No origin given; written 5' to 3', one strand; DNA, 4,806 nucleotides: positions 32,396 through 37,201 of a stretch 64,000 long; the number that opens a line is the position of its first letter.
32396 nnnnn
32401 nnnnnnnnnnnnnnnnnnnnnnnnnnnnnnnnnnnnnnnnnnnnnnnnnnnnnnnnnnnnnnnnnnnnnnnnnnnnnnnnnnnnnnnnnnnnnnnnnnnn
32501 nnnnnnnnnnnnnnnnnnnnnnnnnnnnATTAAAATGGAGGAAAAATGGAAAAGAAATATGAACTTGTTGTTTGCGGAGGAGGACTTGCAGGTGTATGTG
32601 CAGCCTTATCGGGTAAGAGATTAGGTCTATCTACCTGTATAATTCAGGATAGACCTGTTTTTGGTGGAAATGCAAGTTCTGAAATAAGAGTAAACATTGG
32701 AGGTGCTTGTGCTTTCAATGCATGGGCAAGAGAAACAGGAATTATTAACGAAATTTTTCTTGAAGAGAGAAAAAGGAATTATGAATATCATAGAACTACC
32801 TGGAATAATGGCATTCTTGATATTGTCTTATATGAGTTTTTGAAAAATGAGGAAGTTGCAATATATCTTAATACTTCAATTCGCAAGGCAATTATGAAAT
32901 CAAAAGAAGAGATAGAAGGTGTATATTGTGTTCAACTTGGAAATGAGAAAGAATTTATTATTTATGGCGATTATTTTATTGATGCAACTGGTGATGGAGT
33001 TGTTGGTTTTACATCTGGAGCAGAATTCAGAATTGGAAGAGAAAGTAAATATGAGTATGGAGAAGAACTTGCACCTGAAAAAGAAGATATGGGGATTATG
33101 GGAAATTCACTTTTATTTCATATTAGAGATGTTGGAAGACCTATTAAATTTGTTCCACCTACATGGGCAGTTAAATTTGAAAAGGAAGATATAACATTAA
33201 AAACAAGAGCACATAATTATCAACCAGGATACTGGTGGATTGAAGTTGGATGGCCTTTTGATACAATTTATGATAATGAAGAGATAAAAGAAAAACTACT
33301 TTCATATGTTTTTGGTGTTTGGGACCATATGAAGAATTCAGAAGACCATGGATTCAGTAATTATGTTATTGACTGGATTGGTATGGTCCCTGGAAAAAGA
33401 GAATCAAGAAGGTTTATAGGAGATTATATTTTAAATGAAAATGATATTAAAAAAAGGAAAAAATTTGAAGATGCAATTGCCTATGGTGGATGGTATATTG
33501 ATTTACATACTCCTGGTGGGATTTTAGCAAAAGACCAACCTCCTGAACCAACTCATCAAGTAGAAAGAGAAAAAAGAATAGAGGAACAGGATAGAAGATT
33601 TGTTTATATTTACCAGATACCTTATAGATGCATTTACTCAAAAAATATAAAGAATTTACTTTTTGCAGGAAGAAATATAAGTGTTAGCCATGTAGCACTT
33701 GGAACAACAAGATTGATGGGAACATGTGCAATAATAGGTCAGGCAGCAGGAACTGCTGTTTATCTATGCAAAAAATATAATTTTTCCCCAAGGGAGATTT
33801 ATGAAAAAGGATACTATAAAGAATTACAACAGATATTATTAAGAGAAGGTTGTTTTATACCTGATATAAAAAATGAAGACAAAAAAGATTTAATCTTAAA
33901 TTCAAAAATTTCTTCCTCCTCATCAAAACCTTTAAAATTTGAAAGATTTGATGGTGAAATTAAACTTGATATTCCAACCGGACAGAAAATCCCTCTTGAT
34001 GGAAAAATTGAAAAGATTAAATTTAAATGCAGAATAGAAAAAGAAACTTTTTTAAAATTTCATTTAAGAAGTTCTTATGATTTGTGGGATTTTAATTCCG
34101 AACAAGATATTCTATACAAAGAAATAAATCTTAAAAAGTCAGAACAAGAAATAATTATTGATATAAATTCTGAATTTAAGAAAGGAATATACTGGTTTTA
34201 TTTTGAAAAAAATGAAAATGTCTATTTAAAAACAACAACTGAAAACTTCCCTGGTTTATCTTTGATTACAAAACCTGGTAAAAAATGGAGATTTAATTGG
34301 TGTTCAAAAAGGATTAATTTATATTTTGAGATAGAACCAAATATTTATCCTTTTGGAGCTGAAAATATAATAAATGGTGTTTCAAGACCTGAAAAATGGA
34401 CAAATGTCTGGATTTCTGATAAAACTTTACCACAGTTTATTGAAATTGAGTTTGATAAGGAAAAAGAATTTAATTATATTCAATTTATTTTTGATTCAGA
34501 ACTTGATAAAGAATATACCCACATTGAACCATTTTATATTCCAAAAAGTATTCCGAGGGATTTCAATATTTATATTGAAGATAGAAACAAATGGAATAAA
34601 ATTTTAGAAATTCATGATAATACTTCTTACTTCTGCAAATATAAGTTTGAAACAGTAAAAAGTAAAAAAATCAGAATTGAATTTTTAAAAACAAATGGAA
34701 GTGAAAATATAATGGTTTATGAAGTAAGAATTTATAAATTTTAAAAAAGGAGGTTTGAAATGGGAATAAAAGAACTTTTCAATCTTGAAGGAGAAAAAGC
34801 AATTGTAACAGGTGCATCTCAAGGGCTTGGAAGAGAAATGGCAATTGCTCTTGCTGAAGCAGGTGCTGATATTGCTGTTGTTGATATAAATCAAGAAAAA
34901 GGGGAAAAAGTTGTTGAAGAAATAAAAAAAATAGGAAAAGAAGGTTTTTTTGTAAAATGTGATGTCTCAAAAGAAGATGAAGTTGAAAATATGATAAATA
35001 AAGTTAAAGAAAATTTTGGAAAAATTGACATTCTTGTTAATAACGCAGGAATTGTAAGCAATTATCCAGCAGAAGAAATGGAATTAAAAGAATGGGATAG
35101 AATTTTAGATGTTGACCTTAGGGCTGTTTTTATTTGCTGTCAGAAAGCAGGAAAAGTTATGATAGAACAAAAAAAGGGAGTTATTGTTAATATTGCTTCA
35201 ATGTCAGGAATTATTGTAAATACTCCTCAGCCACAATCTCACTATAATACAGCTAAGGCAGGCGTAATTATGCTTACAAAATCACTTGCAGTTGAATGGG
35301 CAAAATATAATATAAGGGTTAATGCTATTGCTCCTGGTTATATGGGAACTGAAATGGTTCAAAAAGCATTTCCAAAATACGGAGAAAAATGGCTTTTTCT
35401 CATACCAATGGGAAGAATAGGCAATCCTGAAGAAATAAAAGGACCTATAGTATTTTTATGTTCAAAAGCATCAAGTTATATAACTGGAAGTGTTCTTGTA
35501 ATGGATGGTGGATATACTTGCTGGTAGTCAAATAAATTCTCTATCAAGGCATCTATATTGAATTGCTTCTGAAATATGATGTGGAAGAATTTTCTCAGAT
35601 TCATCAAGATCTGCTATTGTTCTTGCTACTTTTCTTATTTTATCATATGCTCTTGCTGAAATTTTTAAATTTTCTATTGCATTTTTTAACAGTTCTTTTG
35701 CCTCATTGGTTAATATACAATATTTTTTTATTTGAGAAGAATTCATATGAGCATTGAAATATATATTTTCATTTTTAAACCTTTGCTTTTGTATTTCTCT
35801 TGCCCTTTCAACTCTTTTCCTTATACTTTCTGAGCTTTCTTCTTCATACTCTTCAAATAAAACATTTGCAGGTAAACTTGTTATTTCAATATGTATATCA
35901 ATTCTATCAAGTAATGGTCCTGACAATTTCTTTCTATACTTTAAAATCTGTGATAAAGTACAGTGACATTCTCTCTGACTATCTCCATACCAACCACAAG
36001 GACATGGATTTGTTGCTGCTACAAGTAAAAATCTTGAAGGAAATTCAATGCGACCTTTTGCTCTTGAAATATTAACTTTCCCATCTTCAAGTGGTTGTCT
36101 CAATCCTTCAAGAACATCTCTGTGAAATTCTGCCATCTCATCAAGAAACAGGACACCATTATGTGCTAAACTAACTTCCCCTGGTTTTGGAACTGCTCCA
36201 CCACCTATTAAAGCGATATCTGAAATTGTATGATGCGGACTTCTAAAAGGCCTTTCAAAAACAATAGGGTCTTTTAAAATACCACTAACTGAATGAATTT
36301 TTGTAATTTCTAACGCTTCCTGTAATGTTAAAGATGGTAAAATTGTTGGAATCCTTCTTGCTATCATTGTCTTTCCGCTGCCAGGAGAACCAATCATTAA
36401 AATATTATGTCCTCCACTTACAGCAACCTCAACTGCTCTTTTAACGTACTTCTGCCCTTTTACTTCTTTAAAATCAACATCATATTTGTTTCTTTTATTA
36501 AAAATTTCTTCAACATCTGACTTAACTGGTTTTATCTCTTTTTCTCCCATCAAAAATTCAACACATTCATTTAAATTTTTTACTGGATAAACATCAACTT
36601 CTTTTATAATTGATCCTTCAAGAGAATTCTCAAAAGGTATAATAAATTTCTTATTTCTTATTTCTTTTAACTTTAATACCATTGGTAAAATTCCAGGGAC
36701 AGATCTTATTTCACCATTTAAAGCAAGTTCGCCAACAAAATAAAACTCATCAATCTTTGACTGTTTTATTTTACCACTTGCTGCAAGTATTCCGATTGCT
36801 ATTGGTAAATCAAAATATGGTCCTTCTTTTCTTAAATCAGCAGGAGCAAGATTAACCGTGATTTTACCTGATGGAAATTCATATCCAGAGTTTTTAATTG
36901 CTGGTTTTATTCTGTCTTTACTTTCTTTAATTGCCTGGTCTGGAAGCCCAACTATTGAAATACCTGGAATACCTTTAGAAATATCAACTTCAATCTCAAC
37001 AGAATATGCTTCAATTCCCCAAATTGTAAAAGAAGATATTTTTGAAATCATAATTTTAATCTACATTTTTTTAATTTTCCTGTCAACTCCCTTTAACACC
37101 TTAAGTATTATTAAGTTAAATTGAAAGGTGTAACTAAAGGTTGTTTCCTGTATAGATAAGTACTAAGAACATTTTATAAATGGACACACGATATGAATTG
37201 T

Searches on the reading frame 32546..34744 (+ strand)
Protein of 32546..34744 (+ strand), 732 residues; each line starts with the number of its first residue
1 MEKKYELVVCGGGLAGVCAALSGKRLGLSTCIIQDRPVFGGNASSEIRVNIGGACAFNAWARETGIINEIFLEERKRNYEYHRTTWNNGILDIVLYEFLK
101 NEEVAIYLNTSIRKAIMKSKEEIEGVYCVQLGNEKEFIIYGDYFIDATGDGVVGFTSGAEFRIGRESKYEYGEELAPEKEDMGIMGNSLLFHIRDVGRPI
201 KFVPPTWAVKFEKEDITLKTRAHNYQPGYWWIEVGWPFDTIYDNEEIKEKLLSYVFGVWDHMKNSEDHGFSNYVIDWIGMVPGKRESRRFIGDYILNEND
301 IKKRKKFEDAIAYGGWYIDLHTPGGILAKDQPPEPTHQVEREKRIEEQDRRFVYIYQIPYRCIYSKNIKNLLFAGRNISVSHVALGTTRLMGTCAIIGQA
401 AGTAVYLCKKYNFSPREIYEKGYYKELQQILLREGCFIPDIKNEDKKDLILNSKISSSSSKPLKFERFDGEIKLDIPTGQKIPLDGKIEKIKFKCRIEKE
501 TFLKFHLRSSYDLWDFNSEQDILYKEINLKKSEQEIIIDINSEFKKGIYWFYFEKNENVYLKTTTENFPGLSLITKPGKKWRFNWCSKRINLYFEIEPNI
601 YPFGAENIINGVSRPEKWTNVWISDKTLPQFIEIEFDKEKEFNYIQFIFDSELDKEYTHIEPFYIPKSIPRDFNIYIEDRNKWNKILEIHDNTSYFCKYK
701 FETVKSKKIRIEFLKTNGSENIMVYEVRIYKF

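Call 3: search_protein_families(library=pfam, proteins=[window:32546-34744:+])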
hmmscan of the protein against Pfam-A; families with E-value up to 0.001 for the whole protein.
window:32546-34744:+ (732 aa): 2 families
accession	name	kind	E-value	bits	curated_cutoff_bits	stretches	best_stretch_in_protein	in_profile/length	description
PF12831.13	FAD_oxidored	-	9.1e-85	285.9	27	1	7-431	2-416/416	FAD dependent oxidoreductase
PF00890.30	FAD_binding_2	-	4.9e-05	23.1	20.4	1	7-43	2-38/414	FAD binding domain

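Call 7: search_protein_families(library=ncbifam, proteins=[window:32546-34744:+])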
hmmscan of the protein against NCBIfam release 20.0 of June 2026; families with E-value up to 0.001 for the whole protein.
window:32546-34744:+ (732 aa): 6 families
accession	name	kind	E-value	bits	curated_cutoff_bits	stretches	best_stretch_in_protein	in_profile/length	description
NF005064.0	PRK06481.1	equivalog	5.3e-06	25.4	542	1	1-44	58-101/506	flavocytochrome c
TIGR01813.1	flavo_cyto_c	subfamily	6.6e-05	21.8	285.45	0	7-44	2-40/444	flavocytochrome c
NF009478.0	PRK12844.1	equivalog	7.5e-05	21.2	789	1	2-43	6-47/559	3-ketosteroid-delta-1-dehydrogenase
NF005882.1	PRK07843.1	equivalog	0.00011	20.8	788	1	4-44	1-41/547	3-oxosteroid 1-dehydrogenase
NF006130.0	PRK08274.1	equivalog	0.00053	18.9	369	1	2-44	3-47/467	FAD-dependent tricarballylate dehydrogenase TcuA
NF009473.0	PRK12835.1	subfamily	0.00072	18.1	837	0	2-43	9-50/585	FAD-binding protein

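Call 39: search_solved_structures(query=window:32546-34744:+, max_evalue=0.01)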
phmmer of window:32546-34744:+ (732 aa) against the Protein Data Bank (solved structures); distinct sequences matched with E-value up to 0.01: 6.
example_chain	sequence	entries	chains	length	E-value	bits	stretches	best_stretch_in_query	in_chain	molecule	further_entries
7u6l_A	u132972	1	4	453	0.0026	19.1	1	5-53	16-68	Amine oxidase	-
7e7h_A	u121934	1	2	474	0.0028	19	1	5-53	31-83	Amino_oxidase domain-containing protein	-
1jeh_A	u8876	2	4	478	0.0056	18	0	2-77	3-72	DIHYDROLIPOAMIDE DEHYDROGENASE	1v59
4opu_A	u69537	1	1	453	0.0081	17.5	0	2-37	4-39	Conserved Archaeal protein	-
3atq_A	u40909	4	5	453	0.0081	17.5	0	2-37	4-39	Conserved Archaeal protein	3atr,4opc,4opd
4opg_A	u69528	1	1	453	0.0082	17.5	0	2-37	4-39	Conserved Archaeal protein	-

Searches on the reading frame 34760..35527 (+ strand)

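Call 8: search_protein_families(library=pfam, proteins=[window:34760-35527:+])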
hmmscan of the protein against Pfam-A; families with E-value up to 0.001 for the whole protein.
window:34760-35527:+ (255 aa): 7 families
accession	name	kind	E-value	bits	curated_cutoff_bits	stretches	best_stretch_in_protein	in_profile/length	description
PF13561.12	adh_short_C2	-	1.1e-72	244.9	27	1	18-253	1-236/236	Enoyl-(Acyl carrier protein) reductase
PF00106.31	adh_short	-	2e-63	213.8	26.6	1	13-206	2-193/195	short chain dehydrogenase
PF08659.16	KR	-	7.8e-16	58.9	22.6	1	15-166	4-153/180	KR domain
PF02737.24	3HCDH_N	-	0.00032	21.1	22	1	23-111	10-94/180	3-hydroxyacyl-CoA dehydrogenase, NAD binding domain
PF23441.1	SDR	-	0.00033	20.6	27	1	15-203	11-202/258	SDR-like rossmann domain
PF01370.27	Epimerase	-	0.00043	20.2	20.9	1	15-106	2-81/240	NAD dependent epimerase/dehydratase family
PF01073.25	3Beta_HSD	-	0.00067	19.2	22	1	15-84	1-69/280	3-beta hydroxysteroid dehydrogenase/isomerase family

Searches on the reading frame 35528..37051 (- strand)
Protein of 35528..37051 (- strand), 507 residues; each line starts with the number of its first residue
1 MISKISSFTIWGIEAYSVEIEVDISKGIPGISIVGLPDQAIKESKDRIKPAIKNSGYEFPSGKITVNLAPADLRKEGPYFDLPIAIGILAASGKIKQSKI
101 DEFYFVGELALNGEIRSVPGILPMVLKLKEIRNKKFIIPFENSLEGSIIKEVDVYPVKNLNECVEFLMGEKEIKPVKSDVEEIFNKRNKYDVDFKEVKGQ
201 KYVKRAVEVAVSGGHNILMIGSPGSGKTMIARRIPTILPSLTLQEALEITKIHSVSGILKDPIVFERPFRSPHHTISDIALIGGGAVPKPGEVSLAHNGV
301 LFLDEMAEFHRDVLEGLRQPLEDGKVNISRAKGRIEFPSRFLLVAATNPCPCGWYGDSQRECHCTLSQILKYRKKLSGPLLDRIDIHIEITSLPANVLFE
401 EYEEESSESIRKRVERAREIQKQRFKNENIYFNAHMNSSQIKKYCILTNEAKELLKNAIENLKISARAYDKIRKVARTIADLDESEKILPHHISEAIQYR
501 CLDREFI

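Call 8: search_protein_families(library=pfam, proteins=[window:35528-37051:-])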
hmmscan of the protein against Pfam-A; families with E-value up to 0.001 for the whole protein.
window:35528-37051:- (507 aa): 9 families
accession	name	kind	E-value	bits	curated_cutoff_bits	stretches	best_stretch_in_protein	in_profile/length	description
PF01078.27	Mg_chelatase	-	1.1e-93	312.8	20.3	1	193-395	1-204/207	Magnesium chelatase, subunit ChlI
PF13541.12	ChlI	-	6e-49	165.4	27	1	20-142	1-121/121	Subunit ChlI of Mg-chelatase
PF13335.12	Mg_chelatase_C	-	2.7e-34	118.1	26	1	404-500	1-94/94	Magnesium chelatase, subunit ChlI C-terminal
PF07728.20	AAA_5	-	6e-09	36.5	22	1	216-351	1-125/139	AAA domain (dynein-related subfamily)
PF00493.29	MCM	-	1.9e-08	34.1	23.3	1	289-378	113-202/224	MCM P-loop domain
PF00158.32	Sigma54_activat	-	1.4e-06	28.5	20.2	0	288-348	84-142/168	Sigma-54 interaction domain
PF07724.20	AAA_2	-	3.7e-06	27.5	27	1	216-348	5-124/166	AAA domain (Cdc48 subfamily)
PF05496.18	RuvB_N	-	6e-05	23.3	27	0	294-334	81-121/159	Holliday junction DNA helicase RuvB P-loop domain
PF00004.35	AAA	-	0.00042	21.2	21.2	0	217-238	1-22/131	ATPase family associated with various cellular activities (AAA)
